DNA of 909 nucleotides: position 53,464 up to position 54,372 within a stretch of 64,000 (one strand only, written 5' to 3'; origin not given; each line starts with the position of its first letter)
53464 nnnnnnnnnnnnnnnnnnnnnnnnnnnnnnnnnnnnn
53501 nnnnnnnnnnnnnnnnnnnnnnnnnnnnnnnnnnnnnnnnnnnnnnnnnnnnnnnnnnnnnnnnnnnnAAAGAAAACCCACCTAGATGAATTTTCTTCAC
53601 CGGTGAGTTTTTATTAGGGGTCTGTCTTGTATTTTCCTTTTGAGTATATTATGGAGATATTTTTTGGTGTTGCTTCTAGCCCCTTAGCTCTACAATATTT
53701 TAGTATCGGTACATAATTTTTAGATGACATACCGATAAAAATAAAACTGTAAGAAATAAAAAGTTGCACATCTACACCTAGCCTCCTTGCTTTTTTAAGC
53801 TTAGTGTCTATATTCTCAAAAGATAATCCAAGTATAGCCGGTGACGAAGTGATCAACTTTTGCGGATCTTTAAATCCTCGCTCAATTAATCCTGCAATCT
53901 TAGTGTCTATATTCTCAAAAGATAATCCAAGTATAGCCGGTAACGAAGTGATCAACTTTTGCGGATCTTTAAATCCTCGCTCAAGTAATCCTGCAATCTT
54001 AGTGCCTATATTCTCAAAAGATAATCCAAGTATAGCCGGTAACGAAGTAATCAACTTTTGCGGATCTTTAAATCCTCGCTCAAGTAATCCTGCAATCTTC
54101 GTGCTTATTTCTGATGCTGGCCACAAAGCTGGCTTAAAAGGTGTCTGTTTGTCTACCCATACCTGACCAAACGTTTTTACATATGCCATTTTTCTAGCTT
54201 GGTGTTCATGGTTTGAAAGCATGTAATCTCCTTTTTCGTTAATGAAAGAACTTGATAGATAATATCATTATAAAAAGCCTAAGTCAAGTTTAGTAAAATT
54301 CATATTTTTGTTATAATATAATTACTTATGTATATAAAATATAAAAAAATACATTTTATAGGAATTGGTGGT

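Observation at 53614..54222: mTERF-like 33-aa repeat protein with a recently expanded 3 x 99-bp tandem array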

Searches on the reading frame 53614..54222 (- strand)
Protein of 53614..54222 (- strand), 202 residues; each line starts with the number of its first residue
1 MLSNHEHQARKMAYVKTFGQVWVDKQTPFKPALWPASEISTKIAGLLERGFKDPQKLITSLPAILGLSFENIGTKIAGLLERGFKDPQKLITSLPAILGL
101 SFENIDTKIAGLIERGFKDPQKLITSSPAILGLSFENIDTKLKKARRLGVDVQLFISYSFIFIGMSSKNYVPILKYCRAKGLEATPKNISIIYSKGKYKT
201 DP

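Call 4: search_protein_families(library=pfam, proteins=[window:53614-54222:-], max_evalue=10)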
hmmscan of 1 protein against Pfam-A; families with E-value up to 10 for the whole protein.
window:53614-54222:- (202 aa): 3 families
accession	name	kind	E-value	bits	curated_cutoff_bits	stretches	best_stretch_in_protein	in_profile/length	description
PF02536.19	mTERF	-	9.8e-07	28.4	23.1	1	56-137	200-282/314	mTERF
PF23466.1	WWE_4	-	0.13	12.9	24.5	1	113-148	20-54/55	WWE domain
PF24409.1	wHTH-PRTase_assc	-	0.18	12.3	27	0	93-126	16-49/83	wHTH-PRTase associated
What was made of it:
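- On mTERF (Pfam PF02536): 28.4 bits against a cutoff of 23.1, E 9.8e-7 (call 4).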

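Call 5: search_protein_families(library=ncbifam, proteins=[window:53614-54222:-], max_evalue=10)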
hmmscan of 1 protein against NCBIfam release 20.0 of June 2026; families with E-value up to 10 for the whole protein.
window:53614-54222:- (202 aa): 1 family
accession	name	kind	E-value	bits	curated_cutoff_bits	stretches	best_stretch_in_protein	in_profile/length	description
NF010388.0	PRK13815.1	equivalog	0.013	15.5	167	0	70-88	10-28/122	ribosome-binding factor A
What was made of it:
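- Tried and rejected: NCBIfam: only a spurious sub-threshold RbfA hit (call 5).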

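Call 6: search_solved_structures(query=window:53614-54222:-, max_evalue=10, show_alignments=3)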
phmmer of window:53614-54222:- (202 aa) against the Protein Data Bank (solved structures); distinct sequences matched with E-value up to 10: 10.
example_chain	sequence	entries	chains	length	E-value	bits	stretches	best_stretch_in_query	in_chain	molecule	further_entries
3m66_A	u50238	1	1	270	0.0011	22.1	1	64-142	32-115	mTERF domain-containing protein 1, mitochondrial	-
4p15_A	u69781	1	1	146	0.016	18.2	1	58-164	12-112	Bacillus lehensis ClpC N-terminal domain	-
8vd6_A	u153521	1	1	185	0.097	15.7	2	56-140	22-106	CAP REPEAT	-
4gpm_A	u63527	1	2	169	0.45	13.5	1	41-149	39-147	Engineered Protein OR264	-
6ne2_B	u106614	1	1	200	0.51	13.3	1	49-150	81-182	Designed repeat protein binder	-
5crj_O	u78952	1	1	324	0.77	12.7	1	84-170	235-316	Transcription termination factor 1, mitochondrial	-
3n7q_A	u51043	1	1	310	0.99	12.4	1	53-145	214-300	Transcription termination factor, mitochondrial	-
5crk_O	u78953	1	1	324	1.2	12.1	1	84-170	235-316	Transcription termination factor 1, mitochondrial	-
3n6s_A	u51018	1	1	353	1.2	12.1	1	53-145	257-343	Transcription termination factor, mitochondrial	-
3mvb_O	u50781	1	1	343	1.3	12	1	84-170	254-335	Transcription termination factor, mitochondrial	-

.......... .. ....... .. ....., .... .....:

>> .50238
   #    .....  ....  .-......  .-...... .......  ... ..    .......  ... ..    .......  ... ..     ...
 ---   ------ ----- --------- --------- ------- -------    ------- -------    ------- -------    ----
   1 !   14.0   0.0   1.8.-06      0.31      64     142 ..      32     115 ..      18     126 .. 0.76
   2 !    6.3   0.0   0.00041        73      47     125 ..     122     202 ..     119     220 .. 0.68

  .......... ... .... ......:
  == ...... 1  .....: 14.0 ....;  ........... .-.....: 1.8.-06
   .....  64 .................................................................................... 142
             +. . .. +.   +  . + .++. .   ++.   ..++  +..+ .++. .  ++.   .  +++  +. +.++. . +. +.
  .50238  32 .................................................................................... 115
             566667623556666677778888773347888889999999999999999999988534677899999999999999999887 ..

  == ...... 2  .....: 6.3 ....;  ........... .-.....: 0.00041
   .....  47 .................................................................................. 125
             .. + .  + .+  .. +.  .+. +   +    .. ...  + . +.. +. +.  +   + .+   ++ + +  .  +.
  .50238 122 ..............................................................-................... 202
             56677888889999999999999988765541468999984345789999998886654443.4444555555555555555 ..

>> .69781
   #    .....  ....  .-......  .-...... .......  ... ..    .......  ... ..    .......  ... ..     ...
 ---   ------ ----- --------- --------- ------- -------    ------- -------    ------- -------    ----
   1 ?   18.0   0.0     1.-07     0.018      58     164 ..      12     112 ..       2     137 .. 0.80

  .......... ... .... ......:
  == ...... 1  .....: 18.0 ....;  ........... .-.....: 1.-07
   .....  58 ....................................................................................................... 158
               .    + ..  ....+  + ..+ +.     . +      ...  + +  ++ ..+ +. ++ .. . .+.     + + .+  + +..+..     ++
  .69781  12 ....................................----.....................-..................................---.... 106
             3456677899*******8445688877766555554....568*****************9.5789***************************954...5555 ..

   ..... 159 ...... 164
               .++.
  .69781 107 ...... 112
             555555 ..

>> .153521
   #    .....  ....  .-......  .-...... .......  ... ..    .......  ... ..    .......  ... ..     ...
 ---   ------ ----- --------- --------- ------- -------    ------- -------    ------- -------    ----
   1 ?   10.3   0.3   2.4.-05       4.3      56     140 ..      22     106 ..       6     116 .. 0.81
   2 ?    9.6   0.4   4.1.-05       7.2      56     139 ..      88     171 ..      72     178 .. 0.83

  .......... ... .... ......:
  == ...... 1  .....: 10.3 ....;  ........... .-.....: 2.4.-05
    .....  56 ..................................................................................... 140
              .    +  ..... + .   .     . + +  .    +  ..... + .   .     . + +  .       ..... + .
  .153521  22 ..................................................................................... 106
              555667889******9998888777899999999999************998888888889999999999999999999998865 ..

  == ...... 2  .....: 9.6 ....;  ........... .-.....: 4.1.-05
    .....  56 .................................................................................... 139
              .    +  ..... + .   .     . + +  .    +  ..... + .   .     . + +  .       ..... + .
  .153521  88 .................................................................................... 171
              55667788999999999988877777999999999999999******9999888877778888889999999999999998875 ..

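Call 11: find_homologous_proteins(query=window:53614-54222:-, max_evalue=0.001)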
Query window:53614-54222:- (202 aa): 88 proteins with E <= 0.001 among 2867 candidates.
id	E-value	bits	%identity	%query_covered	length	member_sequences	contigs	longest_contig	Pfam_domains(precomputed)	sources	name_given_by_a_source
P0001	7.7e-128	442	100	100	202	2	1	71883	PF02536.20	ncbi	-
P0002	2.5e-115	401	92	99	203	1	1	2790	PF02536.20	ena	-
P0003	3.0e-103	362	57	83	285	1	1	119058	PF02536.20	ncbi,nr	ncbi:hypothetical protein HY969_01145 [Candidatus Kaiserbacteria bacterium]|nr:hypothetical protein 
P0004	6.2e-94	331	49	96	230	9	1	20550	PF02536.20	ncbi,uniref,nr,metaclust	ncbi:MAG: hypothetical protein A3D67_01730 [Candidatus Lloydbacteria bacterium RIFCSPHIGHO2_02_FULL_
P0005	3.7e-93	329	51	96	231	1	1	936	PF02536.20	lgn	-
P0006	8.7e-92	324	50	96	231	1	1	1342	PF02536.20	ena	-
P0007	2.6e-88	313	49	98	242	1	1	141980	PF02536.20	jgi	-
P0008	7.2e-84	298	53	95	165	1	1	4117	-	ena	-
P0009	5.4e-75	269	48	82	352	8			PF02536.20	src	-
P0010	1.3e-73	265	46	99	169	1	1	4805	PF02536.20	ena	-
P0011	2.0e-73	264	66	97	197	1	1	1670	PF02536.20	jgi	-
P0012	1.1e-72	262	55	69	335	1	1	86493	PF02536.20,PF14657.13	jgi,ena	-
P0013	2.9e-66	241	59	97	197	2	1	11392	PF02536.20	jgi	-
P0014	4.6e-66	240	61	98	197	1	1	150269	PF02536.20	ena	-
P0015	3.2e-64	234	54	69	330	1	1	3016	PF02536.20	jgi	-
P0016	2.2e-61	225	55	100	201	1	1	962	PF02536.20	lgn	-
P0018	1.4e-60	222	58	98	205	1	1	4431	PF02536.20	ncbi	-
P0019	2.5e-60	222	56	98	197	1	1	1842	PF02536.20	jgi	-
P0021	1.2e-55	206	53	98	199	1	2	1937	PF02536.20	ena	-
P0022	9.5e-51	190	41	88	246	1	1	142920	PF02536.20,PF14090.13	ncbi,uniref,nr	ncbi:mTERF protein [Methylovirgula ligni]|uniref:mTERF protein n=1 Tax=Methylovirgula ligni TaxID=56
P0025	8.0e-46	174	51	92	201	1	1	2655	PF02536.20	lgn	-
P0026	6.8e-45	171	61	70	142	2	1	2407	PF02536.20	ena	-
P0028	3.2e-44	169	56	66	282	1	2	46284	PF02536.20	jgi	jgi:hypothetical protein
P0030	2.5e-43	166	39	75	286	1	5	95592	PF02536.20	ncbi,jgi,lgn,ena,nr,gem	ncbi:MAG TPA: hypothetical protein PKI61_02360 [bacterium]|nr:hypothetical protein [bacterium] HPT29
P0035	2.2e-41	160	44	98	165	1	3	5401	PF02536.20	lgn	-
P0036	3.4e-41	159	52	66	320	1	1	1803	PF02536.20,PF08967.17,PF22511.4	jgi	jgi:mTERF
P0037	1.1e-40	158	63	59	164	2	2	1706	PF02536.20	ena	-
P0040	1.4e-38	151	58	64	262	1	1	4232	PF02536.20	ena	-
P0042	1.0e-37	148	60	62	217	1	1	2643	PF02536.20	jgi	jgi:mTERF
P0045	1.9e-33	134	63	57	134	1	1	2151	PF02536.20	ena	-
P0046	1.7e-31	128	56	47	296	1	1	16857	PF02536.20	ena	-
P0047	2.0e-30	124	62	51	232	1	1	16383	PF02536.20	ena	-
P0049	7.8e-25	106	49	64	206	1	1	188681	PF02536.20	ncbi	-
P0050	4.7e-23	100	53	52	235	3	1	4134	PF02536.20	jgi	jgi:hypothetical protein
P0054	1.6e-22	98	48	60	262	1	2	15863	PF02536.20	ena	-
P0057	4.4e-22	97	54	52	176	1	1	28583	PF02536.20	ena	-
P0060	8.0e-22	96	47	68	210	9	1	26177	PF02536.20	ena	-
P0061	9.3e-22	96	51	52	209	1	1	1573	PF02536.20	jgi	jgi:hypothetical protein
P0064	1.6e-20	92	44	66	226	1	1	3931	PF02536.20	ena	-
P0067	1.6e-16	79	39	72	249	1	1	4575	PF02536.20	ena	-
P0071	1.3e-13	69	52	41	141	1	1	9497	PF02536.20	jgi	jgi:mTERF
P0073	1.6e-12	66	41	76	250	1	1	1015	PF02536.20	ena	-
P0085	2.1e-5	42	51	25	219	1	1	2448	PF02536.20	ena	-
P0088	6.3e-4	38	32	82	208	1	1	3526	PF02536.20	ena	-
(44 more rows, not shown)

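Call 18: find_encoding_contigs(protein=P0001, flank=10000, max_places=4)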
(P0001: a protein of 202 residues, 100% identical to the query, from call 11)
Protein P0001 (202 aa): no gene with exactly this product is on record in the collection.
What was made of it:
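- Tried and rejected: Exact look-up of the window protein's contig: not on record (call 18).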

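Call 28: predict_structure(alignment_id=A1)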
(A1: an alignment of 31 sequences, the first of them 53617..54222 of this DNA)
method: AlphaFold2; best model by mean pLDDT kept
length: 202 residues; sequences in the alignment: 31
mean_pLDDT: 87.6   pTM: 0.76
mean pLDDT of the five models: 87.6, 85.6, 83.4, 83.1, 82.3
residues with pLDDT >= 90: 77; 70-90: 119; 50-70: 6; < 50: 0
segments of 3 or more residues with pLDDT < 50: none
pLDDT, mean of each block of 10 residues (from residue 1): 87 90 84 82 93 87 86 96 94 89 96 91 88 91 86 75 79 90 86 87 65
secondary structure, 60 per line:
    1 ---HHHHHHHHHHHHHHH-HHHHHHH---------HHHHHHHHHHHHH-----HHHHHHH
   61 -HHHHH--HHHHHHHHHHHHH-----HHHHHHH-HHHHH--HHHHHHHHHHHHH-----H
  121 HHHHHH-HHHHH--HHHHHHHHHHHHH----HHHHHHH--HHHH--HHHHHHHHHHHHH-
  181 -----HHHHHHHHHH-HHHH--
elements in order: H4-18 H20-26 H36-48 H54-60 H62-66 H69-81 H87-93 H95-99 H102-114 H120-126 H128-132 H135-147 H152-158 H161-164 H167-179 H186-195 H197-200
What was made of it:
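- On mTERF (Pfam PF02536): The AF2 model (pLDDT 87.6) shows repeating helices of 13, 7 and 5 residues (call 28).
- The AF2 model has pLDDT 87.6 and pTM 0.76 with the repeating helix pattern (call 28).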

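Call 31: fold_search(model_id=the predicted structure, library=pdb)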
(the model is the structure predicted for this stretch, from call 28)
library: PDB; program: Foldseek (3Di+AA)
matches with E <= 10: 22; with E <= 0.001: 3
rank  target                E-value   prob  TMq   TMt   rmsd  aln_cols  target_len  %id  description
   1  3m66                  4.4e-04  1.00  0.65  0.51   4.1       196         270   17  Crystal structure of human Mitochondrial Transcription Termination Factor 3 (released 2010-05-05)
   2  7o9k_A2               8.4e-04  1.00  0.55  0.48   6.6       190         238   14  Human mitochondrial ribosome large subunit assembly intermediate with MTERF4-NSUN4, MRM2, MTG1, the MALSU module, GTP (released 2021-06-30)
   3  7odr_y                8.4e-04  1.00  0.53  0.45   7.3       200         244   14  State A of the human mitoribosomal large subunit assembly intermediate (released 2021-06-23)
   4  7of3_G                3.7e-03  1.00  0.55  0.48   6.5       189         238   15  Structure of a human mitochondrial ribosome large subunit assembly intermediate in complex with MTERF4-NSUN4 (dataset2 (released 2021-05-19)
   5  3mvb_O                3.9e-03  1.00  0.55  0.37   5.0       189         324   21  Crystal structure of a triple RFY mutant of human MTERF1 bound to the termination sequence (released 2010-06-30)
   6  4fp9_B                4.5e-03  1.00  0.58  0.49   5.9       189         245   15  Human MTERF4-NSUN4 protein complex (released 2012-09-12)
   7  7pd3_y                8.1e-03  1.00  0.53  0.45   6.8       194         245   15  Structure of the human mitoribosomal large subunit in complex with NSUN4.MTERF4.GTPBP7 and MALSU1.L0R8F8.mt-ACP (released 2021-11-17)
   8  3n6s_A                8.5e-03  1.00  0.54  0.37   6.4       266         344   15  Crystal structure of human mitochondrial mTERF in complex with a 15-mer DNA encompassing the tRNALeu(UUR) binding sequ (released 2010-06-16)
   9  5crk_O                8.9e-03  1.00  0.58  0.40   5.7       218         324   16  Crystal Structure of the MTERF1 F243A substitution bound to the termination sequence. (released 2015-11-25)
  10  3n7q_A                9.9e-03  1.00  0.56  0.42   5.6       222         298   20  Crystal structure of human mitochondrial mTERF fragment (aa 99-399) in complex with a 12-mer DNA encompassing the tRNA (released 2010-06-16)
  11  3mva_O                1.1e-02  1.00  0.57  0.40   5.6       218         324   16  Crystal structure of human MTERF1 bound to the termination sequence (released 2010-06-30)
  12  5cky_O                1.3e-02  1.00  0.61  0.42   5.0       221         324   18  Crystal Structure of the MTERF1 R162A substitution bound to the termination sequence. (released 2015-11-25)
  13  4fzv_B                1.6e-02  1.00  0.54  0.48   3.9       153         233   16  Crystal structure of the human MTERF4:NSUN4:SAM ternary complex (released 2012-10-03)
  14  5co0_O                1.8e-02  1.00  0.54  0.37   5.0       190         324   20  Crystal Structure of the MTERF1 Y288A substitution bound to the termination sequence. (released 2015-11-25)
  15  5crj_O                6.7e-02  1.00  0.56  0.39   6.2       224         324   17  Crystal Structure of the MTERF1 F322A substitution bound to the termination sequence. (released 2015-11-25)
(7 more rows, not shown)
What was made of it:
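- On mTERF (Pfam PF02536): In Foldseek the top 16 hits are all mTERF (call 31).
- In Foldseek the top 16 hits are all MTERF3, MTERF4 or MTERF1 (call 31).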

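Call 32: find_related_loci(query=A1, collection=genome_contigs, flank=6000)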
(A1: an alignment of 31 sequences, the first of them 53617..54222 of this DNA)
Query A1 (202 aa) in genome_contigs; peptide patterns used: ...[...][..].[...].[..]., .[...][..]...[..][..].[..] (x = any residue, [..] = any of these).
41 stretches matched a pattern; 13 encode a relative of the query (tblastn E <= 1e-3); 13 distinct loci.
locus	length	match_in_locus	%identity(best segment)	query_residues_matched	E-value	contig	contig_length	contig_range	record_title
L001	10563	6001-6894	60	1-199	1e-64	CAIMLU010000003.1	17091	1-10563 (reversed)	uncultured bacterium isolate Loclat_bin-20597 genome assembly, contig: bin-20597:03/66, whole genome shotgun sequence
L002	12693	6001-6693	62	34-198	2e-60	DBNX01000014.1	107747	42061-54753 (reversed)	MAG TPA_asm: Patescibacteria group bacterium UBA661 UBA661_contig_315, whole genome shotgun sequence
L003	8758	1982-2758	63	1-193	6e-60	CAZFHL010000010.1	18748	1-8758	MAG TPA_asm: uncultured Candidatus Saccharibacteria bacterium isolate SRP150892_co2_467 genome assembly, contig: NODE_41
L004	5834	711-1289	51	1-193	3e-59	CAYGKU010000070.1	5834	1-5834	MAG TPA_asm: uncultured Candidatus Saccharibacteria bacterium isolate ERP116193_co2_378 genome assembly, contig: NODE_32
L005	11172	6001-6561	48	2-180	4e-40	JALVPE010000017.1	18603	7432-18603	MAG: Candidatus Moraniibacteriota bacterium isolate A3_metabat1_scaf2bin.079 A3_NODE_1502_length_18603_cov_3.192520, who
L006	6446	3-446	56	39-190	3e-38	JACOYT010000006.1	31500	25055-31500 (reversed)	MAG: Candidatus Roizmanbacteria bacterium isolate NC_groundwater_186_Ag_S-0.1um_43_13 S4_GD2017_2_S1_scaffold_1541, whol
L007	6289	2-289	68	37-193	1e-37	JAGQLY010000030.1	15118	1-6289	MAG: Candidatus Kaiserbacteria bacterium isolate HKST-UBA28 k127_2943435, whole genome shotgun sequence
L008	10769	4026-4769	47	10-190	4e-36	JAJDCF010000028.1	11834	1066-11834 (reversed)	MAG: Patescibacteria group bacterium isolate OFTM208 OFTM208_27, whole genome shotgun sequence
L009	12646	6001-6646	55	1-183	5e-40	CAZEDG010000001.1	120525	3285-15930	MAG TPA_asm: uncultured Candidatus Saccharibacteria bacterium isolate SRP278252_co2_772 genome assembly, contig: NODE_19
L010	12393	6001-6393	59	1-198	6e-33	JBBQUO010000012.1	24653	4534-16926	MAG: Candidatus Paceibacteria bacterium isolate Co_metawrap_1931 Cmw_1931_k141_535105_length_24653_cov_7.0000, whole gen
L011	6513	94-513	43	1-149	6e-26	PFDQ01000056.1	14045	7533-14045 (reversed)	MAG: Candidatus Peregrinibacteria bacterium CG10_big_fil_rev_8_21_14_0_10_42_8 CG10_8_21_14_0.10_scaffold_4281_c, whole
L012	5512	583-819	41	2-143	1e-10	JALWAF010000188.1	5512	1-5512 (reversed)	MAG: Candidatus Moraniibacteriota bacterium isolate T10_metabat2_scaf2bin.006 T10_NODE_9868_length_5512_cov_3.893593, wh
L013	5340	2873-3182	67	18-149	1e-8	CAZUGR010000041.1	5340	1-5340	MAG TPA_asm: uncultured Candidatus Saccharibacteria bacterium isolate SRP300315_co1_13 genome assembly, contig: NODE_645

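Call 33: find_related_loci(query=A1, collection=metagenome_contigs, flank=6000)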
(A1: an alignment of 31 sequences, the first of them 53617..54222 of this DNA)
Query A1 (202 aa) in metagenome_contigs; peptide patterns used: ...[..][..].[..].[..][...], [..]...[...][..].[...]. (x = any residue, [..] = any of these).
216 stretches matched a pattern; 29 encode a relative of the query (tblastn E <= 1e-3); 28 distinct loci.
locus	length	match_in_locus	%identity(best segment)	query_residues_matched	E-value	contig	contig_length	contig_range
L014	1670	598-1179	66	1-195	9e-85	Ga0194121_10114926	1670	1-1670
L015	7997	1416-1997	59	1-195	6e-73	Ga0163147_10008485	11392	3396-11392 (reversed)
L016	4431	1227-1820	58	1-198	1e-68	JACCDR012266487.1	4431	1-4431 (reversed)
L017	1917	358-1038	52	1-195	8e-71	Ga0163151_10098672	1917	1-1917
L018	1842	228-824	56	1-200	5e-70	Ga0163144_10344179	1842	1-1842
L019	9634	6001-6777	65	34-193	9e-64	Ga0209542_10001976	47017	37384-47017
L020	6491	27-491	65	39-193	8e-64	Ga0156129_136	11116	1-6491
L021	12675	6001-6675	46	1-193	2e-58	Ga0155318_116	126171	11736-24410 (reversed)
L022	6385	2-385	71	68-195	6e-56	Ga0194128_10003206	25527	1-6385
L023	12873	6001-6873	55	1-193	8e-53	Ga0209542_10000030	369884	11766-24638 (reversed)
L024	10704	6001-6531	55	34-185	2e-49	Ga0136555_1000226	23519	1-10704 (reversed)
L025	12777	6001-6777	65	34-193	9e-64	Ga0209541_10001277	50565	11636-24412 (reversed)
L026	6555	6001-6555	51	6-169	3e-45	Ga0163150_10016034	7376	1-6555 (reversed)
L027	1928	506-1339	63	7-160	2e-45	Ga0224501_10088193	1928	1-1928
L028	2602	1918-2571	62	30-169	2e-43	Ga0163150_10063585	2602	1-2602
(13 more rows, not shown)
